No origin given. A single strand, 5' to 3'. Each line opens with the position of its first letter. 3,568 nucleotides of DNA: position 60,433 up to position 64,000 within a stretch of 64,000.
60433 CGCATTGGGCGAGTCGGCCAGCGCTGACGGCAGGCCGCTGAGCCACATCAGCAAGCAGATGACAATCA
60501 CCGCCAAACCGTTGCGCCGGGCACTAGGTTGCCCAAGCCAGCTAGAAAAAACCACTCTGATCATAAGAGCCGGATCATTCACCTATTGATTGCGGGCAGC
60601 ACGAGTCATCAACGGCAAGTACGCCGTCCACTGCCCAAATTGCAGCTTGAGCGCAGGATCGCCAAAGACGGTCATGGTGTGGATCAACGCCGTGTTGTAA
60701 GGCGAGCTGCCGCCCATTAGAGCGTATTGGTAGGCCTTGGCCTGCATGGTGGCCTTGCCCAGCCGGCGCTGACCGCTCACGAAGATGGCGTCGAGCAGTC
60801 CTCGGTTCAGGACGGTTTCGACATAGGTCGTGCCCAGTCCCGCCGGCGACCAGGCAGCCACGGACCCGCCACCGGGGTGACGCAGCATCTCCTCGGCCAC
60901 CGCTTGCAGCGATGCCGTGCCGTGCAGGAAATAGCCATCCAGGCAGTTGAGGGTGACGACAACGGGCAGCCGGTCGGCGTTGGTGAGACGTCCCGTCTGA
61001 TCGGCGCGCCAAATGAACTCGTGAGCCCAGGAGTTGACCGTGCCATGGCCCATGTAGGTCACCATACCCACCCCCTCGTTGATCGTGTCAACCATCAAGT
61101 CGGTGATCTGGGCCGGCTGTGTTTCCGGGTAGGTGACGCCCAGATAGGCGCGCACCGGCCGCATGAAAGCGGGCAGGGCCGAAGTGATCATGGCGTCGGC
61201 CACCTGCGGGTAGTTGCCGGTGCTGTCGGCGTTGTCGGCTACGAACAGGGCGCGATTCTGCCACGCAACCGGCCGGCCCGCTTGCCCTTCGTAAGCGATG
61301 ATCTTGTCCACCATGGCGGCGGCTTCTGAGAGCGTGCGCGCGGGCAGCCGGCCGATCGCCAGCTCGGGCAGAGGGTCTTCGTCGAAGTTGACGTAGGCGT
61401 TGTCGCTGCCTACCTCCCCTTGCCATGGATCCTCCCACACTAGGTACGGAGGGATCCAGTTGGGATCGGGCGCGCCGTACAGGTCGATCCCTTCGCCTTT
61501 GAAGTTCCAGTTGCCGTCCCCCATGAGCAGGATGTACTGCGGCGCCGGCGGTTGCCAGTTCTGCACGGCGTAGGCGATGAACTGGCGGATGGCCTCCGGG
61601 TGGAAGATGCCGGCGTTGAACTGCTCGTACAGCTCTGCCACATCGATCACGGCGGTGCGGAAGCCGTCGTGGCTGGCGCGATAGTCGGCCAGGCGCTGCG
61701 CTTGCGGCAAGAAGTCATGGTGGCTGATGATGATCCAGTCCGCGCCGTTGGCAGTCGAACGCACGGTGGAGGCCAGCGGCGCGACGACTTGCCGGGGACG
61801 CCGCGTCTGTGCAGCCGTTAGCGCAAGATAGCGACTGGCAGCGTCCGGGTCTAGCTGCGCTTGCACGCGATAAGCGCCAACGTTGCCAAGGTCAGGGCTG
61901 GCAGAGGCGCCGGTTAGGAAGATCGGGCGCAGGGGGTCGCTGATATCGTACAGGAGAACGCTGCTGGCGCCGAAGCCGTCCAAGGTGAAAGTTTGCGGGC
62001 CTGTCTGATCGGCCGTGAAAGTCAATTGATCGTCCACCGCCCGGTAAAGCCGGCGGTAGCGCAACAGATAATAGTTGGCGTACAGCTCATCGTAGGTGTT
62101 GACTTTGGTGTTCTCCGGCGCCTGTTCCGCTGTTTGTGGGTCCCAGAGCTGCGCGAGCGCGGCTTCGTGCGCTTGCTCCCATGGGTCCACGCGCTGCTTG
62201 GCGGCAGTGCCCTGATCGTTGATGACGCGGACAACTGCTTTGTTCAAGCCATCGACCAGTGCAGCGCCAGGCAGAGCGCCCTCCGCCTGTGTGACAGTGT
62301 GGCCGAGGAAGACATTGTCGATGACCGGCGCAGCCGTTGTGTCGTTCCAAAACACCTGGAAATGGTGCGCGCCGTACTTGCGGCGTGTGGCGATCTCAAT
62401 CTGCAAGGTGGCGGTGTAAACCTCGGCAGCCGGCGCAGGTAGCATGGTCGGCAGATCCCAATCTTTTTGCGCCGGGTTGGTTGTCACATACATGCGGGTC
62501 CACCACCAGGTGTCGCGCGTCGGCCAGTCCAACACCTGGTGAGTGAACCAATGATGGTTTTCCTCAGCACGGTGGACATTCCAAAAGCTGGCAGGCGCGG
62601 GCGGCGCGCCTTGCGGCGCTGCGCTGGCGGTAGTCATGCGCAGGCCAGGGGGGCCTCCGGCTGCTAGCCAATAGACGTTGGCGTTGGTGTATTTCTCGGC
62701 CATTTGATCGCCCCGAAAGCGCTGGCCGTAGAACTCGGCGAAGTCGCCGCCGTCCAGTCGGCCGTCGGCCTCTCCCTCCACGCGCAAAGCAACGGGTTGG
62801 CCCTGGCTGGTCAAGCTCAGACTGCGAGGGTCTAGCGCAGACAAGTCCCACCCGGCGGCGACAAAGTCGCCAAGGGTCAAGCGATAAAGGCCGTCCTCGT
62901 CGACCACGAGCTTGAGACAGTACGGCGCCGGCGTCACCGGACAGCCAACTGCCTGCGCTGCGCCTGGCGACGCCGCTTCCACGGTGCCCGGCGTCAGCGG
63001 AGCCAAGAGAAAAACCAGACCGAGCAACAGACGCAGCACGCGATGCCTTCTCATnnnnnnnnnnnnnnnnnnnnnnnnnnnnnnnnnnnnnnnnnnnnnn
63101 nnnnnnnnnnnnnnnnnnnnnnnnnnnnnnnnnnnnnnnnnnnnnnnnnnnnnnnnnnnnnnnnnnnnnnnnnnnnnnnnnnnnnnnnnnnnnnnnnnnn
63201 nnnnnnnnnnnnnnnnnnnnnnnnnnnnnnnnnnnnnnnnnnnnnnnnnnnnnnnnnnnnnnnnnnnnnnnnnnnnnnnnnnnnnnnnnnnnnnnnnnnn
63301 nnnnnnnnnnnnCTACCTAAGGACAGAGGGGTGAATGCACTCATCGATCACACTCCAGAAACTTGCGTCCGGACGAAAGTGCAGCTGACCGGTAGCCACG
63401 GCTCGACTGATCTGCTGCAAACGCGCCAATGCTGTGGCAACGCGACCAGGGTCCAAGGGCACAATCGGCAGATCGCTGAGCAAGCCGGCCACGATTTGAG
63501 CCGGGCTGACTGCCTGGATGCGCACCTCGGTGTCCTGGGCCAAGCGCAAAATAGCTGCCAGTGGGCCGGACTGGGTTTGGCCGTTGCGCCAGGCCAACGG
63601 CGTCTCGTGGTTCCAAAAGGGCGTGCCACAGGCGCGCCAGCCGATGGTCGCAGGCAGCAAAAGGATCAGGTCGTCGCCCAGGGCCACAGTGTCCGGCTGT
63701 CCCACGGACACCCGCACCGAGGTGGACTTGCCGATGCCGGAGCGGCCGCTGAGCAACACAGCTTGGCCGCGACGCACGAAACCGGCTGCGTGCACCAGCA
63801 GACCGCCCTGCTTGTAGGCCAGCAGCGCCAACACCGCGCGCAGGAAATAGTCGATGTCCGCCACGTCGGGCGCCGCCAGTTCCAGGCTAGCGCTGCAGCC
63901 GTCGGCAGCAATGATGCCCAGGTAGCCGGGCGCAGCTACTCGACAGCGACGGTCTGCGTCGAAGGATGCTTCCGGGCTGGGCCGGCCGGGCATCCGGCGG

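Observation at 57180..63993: HprK-related kinase + PqqD (RRE) pair in one operon with two secreted C25 peptidases and a PT-rich anchored protein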

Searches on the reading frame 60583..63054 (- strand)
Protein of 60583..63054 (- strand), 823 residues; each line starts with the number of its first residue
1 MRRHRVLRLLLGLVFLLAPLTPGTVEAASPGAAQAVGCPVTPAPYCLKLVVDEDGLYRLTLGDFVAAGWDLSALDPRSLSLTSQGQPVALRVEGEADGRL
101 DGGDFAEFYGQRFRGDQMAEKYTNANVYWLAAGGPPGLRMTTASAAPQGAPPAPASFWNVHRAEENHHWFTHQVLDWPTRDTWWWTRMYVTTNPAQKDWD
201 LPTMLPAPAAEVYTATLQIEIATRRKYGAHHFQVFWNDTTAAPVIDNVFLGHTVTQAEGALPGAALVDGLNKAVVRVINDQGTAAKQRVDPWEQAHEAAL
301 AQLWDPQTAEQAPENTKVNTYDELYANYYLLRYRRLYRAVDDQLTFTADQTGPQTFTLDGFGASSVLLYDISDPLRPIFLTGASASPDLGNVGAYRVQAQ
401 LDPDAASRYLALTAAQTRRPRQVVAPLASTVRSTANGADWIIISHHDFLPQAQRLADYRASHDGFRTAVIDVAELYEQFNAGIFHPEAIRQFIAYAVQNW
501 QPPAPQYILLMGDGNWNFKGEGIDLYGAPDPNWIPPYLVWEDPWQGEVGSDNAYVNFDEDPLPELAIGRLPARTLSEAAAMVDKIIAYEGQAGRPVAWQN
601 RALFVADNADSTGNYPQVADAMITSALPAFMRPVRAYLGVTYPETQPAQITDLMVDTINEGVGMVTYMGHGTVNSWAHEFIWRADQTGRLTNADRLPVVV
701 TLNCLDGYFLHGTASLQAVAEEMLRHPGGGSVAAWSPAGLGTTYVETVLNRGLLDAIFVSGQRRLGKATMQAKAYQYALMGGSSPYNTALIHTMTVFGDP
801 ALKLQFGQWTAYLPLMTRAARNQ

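Call 3: search_protein_families(library=pfam, proteins=[window:60583-63054:-], max_evalue=0.01)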
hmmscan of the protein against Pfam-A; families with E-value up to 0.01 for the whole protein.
window:60583-63054:- (823 aa): 1 family
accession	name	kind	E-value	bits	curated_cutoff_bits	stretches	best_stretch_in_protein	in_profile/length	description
PF01364.23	Peptidase_C25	-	3.7e-88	296.7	23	1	441-804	2-374/374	Peptidase family C25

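Call 4: search_protein_families(library=ncbifam, proteins=[window:60583-63054:-], max_evalue=0.01)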
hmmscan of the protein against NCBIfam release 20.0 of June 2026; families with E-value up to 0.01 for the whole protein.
window:60583-63054:- (823 aa): 2 families
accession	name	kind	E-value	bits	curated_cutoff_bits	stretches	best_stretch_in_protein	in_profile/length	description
NF033707.1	T9SS_sortase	equivalog_domain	5.3e-76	256.1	420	2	318-810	254-738/1095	type IX secretion system sortase PorU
NF052324.1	PorU_rel_Nterm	equivalog_domain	9.9e-64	215.9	450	2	316-804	284-765/879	putative type IX secretion system sortase PorU2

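Call 51: search_solved_structures(query=window:60583-63054:-, max_evalue=0.001, show_alignments=3)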
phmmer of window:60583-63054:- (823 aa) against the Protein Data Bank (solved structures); distinct sequences matched with E-value up to 0.001: 5.
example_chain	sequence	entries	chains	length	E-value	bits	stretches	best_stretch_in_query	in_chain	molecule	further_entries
6za2_A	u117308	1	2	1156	7.8e-20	73.8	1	438-760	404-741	Por secretion system protein porU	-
4ief_B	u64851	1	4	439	1.1e-09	40.2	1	550-804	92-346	Gingipain R2 Mature Domain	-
1cvr_A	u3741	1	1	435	1.6e-09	39.7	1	550-803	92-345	GINGIPAIN R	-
4rbm_A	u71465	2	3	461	2.6e-05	25.8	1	551-709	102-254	Lys-gingipain W83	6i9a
4tkx_L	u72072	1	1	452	2.7e-05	25.7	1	551-709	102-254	Lys-gingipain W83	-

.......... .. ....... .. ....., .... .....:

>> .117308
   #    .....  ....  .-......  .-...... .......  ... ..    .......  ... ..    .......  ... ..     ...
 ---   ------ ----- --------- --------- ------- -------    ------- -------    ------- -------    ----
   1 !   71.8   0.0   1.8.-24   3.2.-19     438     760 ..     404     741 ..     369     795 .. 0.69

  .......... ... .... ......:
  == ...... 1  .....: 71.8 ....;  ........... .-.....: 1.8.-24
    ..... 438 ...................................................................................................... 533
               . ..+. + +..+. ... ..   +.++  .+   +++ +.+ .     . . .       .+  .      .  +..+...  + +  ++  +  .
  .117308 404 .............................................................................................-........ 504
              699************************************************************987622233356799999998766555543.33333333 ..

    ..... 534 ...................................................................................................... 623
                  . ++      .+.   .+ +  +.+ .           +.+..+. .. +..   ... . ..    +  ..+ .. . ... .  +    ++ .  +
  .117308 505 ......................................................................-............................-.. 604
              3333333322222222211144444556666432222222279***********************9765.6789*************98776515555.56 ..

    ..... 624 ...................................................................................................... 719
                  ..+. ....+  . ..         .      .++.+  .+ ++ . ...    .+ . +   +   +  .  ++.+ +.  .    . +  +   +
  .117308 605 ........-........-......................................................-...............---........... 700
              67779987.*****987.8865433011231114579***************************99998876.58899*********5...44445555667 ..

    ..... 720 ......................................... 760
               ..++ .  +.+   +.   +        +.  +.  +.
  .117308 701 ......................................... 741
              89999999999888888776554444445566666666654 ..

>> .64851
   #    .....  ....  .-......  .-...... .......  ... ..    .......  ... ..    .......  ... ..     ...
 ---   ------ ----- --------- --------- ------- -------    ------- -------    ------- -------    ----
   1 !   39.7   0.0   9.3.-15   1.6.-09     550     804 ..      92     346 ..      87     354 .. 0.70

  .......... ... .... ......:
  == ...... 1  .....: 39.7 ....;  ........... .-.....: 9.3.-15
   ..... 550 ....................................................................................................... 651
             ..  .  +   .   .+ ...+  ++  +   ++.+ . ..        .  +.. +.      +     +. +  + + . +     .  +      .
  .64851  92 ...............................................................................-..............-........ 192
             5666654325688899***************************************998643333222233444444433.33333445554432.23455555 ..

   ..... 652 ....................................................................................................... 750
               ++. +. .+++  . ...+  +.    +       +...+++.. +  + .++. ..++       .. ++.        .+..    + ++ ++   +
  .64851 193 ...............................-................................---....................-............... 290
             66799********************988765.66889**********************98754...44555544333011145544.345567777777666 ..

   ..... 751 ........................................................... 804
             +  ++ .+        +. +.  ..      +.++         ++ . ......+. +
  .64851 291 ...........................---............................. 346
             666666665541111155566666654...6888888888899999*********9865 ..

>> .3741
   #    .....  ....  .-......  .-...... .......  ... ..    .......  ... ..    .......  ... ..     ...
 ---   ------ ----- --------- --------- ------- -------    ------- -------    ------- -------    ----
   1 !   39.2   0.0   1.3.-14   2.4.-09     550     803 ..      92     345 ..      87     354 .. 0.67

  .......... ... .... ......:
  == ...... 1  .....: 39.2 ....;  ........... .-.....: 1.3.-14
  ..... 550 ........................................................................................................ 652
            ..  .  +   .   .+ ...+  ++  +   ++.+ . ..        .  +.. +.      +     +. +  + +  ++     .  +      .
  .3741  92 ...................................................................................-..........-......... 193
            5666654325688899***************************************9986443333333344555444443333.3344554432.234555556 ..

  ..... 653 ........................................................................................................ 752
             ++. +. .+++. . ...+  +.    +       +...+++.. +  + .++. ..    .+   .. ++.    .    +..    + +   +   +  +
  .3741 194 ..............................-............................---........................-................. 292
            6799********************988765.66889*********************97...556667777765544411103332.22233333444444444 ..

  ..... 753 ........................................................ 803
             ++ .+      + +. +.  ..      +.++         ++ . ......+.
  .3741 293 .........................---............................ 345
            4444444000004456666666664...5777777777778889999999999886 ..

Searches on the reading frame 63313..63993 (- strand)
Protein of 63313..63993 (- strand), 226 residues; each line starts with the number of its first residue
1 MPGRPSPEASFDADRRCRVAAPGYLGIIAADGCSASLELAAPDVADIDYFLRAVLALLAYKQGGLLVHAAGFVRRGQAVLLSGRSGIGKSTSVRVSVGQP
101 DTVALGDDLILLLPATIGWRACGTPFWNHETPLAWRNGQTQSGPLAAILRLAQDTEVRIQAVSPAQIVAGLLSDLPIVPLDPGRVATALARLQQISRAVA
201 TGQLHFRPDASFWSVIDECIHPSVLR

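Call 3: search_protein_families(library=pfam, proteins=[window:63313-63993:-], max_evalue=0.01)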
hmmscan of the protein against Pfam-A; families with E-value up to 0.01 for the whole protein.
window:63313-63993:- (226 aa): 0 families

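Call 4: search_protein_families(library=ncbifam, proteins=[window:63313-63993:-], max_evalue=0.01)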
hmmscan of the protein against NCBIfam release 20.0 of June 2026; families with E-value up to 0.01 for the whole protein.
window:63313-63993:- (226 aa): 4 families
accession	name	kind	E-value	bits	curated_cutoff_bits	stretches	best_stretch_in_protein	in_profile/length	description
TIGR04249.1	SCM_chp_ScmC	equivalog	5.9e-08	32.4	125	1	59-157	120-219/292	SynChlorMet cassette protein ScmC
TIGR04355.1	HprK_rel_B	hypoth_equivalog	0.00021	20.5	200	1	60-91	140-171/351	HprK-related kinase B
TIGR04352.1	HprK_rel_A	equivalog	0.003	16.7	200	1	62-91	94-123/280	HprK-related kinase A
NF000361.1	self_FomB_kinase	exception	0.0058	15.7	400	1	49-90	110-152/325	FomB family phosphonate monophosphate kinase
